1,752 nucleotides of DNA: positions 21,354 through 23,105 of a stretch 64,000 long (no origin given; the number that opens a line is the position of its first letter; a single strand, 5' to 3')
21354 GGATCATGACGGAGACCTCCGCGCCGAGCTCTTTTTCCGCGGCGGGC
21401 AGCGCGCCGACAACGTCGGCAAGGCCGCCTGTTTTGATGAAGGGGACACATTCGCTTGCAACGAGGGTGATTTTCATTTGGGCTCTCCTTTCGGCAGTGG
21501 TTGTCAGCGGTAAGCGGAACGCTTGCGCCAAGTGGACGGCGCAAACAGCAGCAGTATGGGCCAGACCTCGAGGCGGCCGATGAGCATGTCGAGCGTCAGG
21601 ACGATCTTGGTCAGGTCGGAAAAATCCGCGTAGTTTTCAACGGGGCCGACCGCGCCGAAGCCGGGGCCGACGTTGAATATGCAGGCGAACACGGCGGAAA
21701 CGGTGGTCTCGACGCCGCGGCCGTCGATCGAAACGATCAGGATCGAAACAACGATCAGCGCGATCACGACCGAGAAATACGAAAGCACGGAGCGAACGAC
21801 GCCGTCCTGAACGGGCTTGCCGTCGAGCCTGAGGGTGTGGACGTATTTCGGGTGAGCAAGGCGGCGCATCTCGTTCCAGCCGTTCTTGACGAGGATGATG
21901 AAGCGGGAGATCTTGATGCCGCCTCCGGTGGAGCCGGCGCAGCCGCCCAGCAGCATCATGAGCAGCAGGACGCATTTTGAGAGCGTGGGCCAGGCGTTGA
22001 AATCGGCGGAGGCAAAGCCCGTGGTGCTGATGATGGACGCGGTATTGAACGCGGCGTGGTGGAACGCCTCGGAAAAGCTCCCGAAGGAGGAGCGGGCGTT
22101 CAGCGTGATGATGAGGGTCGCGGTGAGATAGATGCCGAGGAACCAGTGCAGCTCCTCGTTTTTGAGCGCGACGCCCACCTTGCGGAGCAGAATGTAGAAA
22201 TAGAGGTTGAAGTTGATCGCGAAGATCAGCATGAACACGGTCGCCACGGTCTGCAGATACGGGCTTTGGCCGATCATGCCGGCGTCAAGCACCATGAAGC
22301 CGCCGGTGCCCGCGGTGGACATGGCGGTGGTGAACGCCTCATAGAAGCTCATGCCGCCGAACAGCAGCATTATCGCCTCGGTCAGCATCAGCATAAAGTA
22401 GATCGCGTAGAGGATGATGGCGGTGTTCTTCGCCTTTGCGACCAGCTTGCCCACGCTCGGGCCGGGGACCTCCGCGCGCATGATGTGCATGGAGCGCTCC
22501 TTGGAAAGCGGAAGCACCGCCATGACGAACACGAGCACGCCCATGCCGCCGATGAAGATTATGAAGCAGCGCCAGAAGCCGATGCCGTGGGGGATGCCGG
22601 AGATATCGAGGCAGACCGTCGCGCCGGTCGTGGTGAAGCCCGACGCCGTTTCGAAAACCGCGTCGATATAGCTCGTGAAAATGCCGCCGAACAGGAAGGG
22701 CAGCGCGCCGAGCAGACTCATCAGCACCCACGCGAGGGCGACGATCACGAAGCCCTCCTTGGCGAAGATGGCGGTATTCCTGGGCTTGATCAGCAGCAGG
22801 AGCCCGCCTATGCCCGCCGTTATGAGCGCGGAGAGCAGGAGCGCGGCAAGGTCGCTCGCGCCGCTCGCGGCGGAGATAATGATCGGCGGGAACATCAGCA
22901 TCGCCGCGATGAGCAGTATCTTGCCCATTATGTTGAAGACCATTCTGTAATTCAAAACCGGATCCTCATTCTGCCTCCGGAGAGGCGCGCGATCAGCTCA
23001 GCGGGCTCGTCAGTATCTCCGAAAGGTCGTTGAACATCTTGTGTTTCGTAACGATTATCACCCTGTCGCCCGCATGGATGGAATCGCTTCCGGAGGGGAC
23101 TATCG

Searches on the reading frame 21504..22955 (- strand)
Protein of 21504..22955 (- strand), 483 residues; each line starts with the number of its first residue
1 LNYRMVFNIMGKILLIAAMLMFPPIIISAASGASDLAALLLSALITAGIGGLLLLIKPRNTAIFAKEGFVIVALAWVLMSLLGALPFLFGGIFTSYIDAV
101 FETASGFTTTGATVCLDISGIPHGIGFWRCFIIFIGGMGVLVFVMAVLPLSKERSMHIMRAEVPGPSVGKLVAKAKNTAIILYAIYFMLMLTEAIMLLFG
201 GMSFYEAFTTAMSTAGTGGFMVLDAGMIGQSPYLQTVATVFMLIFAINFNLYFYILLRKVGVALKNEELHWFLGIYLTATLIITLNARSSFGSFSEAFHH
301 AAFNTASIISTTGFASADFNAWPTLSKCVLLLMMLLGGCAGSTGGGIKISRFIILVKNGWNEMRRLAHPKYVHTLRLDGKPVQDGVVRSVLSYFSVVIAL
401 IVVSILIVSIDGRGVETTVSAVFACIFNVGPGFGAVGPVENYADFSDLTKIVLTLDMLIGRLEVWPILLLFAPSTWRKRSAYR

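Call 18: search_protein_families(library=pfam, proteins=[window:21504-22955:-], max_evalue=0.001)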
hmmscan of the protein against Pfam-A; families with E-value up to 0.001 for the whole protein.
window:21504-22955:- (483 aa): 1 family
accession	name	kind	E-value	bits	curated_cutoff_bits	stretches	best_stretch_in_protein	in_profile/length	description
PF02386.22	TrkH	-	2.5e-56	191.7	27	1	52-474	19-496/502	Cation transport protein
